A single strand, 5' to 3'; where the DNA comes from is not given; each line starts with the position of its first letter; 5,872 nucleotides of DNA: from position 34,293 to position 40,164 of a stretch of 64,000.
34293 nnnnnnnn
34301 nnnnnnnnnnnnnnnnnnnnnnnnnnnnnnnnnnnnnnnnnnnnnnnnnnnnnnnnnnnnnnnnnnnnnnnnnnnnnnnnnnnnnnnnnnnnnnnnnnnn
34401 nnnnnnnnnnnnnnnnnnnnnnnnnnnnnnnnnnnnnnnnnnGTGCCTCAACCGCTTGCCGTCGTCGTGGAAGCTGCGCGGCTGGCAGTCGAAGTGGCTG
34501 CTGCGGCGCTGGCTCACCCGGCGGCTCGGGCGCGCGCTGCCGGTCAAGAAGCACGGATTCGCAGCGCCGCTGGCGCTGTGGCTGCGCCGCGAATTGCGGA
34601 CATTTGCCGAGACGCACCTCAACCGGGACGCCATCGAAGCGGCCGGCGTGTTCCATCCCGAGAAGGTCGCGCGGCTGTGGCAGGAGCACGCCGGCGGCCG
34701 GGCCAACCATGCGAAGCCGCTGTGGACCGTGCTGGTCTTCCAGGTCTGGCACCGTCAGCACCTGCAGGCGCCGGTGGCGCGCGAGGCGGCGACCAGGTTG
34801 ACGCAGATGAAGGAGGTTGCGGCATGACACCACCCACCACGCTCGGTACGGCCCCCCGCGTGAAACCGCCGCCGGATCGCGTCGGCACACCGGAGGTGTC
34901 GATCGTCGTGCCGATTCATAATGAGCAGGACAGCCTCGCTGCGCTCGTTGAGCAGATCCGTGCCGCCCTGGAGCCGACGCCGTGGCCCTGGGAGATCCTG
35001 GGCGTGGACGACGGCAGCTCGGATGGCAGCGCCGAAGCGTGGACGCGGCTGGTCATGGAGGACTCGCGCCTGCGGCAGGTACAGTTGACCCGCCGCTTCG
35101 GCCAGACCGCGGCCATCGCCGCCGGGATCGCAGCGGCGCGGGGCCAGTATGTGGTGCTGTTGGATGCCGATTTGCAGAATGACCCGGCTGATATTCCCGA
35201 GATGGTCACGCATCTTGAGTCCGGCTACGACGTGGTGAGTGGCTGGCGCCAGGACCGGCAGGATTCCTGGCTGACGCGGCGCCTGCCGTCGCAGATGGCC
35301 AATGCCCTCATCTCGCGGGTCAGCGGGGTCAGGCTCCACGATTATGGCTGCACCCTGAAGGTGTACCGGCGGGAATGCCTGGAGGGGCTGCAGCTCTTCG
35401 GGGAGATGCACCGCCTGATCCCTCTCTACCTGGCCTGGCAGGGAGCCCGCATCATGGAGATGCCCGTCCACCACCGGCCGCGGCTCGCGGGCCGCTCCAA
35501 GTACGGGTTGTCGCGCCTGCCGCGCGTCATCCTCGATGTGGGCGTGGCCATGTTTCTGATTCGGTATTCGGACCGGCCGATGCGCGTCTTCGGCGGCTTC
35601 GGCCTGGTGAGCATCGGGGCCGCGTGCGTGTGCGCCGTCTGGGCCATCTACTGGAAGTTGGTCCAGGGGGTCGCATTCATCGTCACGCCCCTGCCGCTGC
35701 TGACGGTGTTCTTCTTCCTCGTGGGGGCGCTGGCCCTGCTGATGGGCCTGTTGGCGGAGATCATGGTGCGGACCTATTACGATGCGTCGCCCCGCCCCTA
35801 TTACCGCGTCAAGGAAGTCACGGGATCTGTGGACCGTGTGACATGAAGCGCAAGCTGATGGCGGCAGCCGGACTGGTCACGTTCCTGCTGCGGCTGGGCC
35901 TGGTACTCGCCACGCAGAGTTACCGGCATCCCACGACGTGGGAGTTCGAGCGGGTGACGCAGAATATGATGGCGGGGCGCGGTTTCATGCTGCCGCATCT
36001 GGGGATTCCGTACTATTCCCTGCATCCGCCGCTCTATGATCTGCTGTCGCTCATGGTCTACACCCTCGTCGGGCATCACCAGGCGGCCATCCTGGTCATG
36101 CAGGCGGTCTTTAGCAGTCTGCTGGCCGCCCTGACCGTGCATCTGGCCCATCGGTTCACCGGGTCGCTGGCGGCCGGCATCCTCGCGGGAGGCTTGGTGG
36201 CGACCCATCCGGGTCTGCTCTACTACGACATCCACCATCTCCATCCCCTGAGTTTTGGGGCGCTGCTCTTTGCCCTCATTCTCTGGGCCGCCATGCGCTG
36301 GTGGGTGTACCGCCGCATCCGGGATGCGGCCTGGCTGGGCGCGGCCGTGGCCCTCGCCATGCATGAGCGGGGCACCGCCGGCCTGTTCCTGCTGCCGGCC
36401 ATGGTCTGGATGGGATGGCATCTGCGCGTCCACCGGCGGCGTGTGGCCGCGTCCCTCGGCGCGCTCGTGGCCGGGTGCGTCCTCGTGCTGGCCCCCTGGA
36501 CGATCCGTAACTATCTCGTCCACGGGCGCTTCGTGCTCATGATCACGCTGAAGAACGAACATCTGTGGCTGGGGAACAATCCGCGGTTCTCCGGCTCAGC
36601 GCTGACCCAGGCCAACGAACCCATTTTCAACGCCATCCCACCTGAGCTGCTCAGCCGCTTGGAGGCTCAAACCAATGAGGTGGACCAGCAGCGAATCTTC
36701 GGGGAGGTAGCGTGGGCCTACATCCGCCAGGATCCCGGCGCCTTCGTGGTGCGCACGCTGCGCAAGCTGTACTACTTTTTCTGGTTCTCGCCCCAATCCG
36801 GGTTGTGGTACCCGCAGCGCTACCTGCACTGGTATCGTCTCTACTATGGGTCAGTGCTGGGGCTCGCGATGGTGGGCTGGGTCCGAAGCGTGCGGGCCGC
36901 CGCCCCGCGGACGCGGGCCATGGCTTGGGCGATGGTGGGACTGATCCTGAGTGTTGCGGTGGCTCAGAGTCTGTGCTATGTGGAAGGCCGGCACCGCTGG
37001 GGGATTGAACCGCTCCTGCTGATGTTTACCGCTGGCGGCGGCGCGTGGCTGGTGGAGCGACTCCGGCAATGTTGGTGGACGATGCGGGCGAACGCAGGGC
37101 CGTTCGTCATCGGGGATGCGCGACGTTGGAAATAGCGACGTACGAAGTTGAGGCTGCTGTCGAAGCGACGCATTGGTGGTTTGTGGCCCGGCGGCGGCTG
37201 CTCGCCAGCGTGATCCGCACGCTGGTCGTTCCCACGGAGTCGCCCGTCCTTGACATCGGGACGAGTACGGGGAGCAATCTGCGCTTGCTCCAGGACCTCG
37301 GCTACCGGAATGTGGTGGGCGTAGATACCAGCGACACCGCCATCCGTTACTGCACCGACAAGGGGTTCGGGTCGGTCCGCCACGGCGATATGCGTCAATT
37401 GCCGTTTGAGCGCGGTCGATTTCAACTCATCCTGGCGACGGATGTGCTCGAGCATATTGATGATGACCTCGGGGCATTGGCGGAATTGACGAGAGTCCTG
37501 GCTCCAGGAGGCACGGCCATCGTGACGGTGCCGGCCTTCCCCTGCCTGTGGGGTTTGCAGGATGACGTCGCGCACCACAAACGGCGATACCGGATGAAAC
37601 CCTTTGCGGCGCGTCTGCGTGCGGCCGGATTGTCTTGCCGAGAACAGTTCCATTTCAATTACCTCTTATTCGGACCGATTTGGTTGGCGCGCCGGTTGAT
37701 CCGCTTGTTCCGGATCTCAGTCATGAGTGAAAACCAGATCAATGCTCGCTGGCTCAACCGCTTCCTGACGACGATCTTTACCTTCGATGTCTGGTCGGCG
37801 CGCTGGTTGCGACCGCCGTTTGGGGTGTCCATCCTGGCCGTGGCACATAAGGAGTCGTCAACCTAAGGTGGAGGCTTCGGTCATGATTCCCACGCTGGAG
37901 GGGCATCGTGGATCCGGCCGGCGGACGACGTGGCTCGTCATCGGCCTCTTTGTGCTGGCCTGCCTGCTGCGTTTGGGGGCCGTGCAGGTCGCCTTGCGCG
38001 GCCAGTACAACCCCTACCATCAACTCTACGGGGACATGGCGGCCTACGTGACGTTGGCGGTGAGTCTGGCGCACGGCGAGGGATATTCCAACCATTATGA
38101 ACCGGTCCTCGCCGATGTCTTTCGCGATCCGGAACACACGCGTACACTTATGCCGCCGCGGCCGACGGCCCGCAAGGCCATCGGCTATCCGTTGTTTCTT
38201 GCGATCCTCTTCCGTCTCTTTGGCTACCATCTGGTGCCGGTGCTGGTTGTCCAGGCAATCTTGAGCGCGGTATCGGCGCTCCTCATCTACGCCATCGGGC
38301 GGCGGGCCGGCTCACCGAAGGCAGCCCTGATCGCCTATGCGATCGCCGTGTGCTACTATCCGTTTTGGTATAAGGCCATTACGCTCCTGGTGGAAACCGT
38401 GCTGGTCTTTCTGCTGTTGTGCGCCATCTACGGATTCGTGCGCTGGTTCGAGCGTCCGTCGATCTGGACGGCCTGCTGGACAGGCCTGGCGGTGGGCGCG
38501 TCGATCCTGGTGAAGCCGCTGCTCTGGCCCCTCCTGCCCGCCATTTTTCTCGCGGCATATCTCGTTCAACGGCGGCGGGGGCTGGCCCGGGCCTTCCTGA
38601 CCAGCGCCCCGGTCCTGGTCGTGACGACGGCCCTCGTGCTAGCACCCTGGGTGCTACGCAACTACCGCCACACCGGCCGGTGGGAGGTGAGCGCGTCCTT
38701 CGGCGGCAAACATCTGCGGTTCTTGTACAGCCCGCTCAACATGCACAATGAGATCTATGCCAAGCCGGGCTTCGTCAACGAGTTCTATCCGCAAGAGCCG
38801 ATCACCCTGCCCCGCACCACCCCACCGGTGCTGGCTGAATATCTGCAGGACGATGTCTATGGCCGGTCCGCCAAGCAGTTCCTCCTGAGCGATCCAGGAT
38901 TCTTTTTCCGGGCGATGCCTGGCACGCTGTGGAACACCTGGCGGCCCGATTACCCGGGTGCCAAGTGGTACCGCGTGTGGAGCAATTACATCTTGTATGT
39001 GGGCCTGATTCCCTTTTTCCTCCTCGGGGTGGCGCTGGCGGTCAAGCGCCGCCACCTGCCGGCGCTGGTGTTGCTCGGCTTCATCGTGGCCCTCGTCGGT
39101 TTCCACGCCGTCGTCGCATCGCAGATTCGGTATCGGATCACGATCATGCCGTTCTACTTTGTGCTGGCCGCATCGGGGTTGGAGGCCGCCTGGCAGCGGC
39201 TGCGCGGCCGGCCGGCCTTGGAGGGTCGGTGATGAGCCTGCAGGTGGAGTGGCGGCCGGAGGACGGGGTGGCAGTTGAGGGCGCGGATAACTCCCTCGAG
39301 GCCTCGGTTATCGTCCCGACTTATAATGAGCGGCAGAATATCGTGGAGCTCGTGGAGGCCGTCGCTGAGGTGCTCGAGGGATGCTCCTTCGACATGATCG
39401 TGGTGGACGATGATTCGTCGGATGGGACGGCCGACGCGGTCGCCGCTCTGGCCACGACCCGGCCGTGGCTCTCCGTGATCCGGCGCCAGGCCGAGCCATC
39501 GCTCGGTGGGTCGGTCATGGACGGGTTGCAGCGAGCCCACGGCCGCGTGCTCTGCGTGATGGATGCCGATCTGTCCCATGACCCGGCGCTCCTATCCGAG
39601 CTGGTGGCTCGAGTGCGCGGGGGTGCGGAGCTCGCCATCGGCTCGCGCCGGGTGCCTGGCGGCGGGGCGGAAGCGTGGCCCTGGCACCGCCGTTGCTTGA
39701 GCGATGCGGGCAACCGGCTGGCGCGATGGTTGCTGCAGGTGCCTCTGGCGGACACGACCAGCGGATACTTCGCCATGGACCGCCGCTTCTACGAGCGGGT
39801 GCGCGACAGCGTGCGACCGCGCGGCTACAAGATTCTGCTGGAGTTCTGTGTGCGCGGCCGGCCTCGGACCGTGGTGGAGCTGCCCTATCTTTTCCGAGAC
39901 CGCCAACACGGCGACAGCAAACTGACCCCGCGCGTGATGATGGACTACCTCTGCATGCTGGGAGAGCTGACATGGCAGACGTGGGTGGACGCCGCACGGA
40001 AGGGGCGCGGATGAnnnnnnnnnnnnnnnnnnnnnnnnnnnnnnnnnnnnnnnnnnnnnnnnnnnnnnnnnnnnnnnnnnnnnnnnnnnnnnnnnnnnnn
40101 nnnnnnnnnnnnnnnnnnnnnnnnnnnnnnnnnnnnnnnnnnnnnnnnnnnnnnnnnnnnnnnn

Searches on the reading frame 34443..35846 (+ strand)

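Call 75: search_protein_families(library=pfam, proteins=[window:34443-35846:+], max_evalue=0.001)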
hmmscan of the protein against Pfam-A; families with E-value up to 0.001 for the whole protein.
window:34443-35846:+ (467 aa): 1 family
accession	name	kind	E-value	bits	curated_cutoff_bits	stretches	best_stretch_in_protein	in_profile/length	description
PF00535.33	Glycos_transf_2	-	2.1e-31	109.6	23.3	1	153-314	1-165/168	Glycosyl transferase family 2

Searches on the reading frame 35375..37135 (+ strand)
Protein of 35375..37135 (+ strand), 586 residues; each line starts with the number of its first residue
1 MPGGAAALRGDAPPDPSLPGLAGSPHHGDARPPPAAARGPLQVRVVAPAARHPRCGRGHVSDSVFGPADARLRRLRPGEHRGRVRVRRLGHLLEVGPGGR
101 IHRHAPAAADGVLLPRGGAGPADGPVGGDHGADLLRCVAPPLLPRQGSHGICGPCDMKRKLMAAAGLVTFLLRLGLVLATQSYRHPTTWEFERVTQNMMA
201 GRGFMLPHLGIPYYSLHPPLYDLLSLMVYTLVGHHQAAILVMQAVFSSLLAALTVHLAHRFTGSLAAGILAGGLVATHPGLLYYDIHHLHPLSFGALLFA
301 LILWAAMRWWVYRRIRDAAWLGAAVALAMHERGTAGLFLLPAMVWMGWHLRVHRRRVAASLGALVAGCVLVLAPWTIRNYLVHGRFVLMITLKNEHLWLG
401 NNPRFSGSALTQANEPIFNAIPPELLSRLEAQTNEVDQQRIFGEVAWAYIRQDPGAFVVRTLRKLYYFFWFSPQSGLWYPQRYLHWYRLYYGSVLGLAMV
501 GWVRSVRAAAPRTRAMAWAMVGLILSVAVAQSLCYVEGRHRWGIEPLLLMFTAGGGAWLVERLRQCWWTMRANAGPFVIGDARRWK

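Call 35: search_protein_families(library=pfam, proteins=[window:35375-37135:+], max_evalue=0.0001)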
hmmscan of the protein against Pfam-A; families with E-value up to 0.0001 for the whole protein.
window:35375-37135:+ (586 aa): 2 families
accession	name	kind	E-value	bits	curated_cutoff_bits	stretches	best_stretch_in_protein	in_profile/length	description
PF13231.12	PMT_2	-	1.2e-08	35.8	26.1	1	217-375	2-157/160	Dolichyl-phosphate-mannose-protein mannosyltransferase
PF02516.20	STT3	-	7.1e-05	22.9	24.5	1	217-283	71-141/405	Oligosaccharyl transferase STT3, N-terminal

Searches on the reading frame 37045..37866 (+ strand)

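Call 75: search_protein_families(library=pfam, proteins=[window:37045-37866:+], max_evalue=0.001)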
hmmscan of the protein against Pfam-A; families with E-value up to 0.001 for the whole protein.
window:37045-37866:+ (273 aa): 6 families
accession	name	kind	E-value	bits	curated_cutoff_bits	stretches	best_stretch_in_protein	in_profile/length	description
PF08241.18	Methyltransf_11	-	5.3e-20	72.3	21.2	1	69-159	1-94/95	Methyltransferase domain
PF13649.12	Methyltransf_25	-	9.8e-17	61.9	27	1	68-156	1-97/97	Methyltransferase domain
PF13489.12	Methyltransf_23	-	3.3e-16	59.9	27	1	49-174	5-124/164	Methyltransferase domain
PF08242.18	Methyltransf_12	-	3.2e-10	41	30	1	69-157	1-97/98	Methyltransferase domain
PF13847.12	Methyltransf_31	-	3.8e-10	40.1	27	1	67-164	6-113/145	Methyltransferase domain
PF07021.18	MetW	-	1.6e-06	28.3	21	1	61-169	10-115/193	Methionine biosynthesis protein MetW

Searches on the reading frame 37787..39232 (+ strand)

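Call 35: search_protein_families(library=pfam, proteins=[window:37787-39232:+], max_evalue=0.0001)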
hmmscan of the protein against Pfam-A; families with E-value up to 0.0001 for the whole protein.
window:37787-39232:+ (481 aa): 2 families
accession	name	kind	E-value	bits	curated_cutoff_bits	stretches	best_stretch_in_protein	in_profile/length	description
PF13231.12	PMT_2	-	4.4e-14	53.4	26.1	1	130-289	2-158/160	Dolichyl-phosphate-mannose-protein mannosyltransferase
PF09594.16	GT87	-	1.2e-06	28.8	25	1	134-295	3-157/237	Glycosyltransferase family 87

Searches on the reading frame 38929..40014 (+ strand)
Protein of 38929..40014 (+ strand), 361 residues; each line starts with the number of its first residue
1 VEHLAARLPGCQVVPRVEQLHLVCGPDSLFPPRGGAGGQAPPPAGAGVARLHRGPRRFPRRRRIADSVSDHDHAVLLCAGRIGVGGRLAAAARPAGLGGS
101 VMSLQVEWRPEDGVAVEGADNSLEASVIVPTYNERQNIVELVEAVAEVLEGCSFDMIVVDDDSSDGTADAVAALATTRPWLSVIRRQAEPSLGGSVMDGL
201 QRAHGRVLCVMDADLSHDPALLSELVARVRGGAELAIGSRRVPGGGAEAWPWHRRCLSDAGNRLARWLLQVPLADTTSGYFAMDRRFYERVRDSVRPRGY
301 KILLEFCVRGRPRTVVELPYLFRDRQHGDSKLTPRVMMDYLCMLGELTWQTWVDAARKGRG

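Call 75: search_protein_families(library=pfam, proteins=[window:38929-40014:+], max_evalue=0.001)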
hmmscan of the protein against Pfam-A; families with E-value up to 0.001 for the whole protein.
window:38929-40014:+ (361 aa): 2 families
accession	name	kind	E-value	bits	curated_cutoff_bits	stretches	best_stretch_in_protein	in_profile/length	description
PF00535.33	Glycos_transf_2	-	2.6e-28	99.5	23.3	1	126-290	1-166/168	Glycosyl transferase family 2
PF13641.12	Glyco_tranf_2_3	-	3.6e-06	27.6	27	1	126-240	4-123/230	Glycosyltransferase like family 2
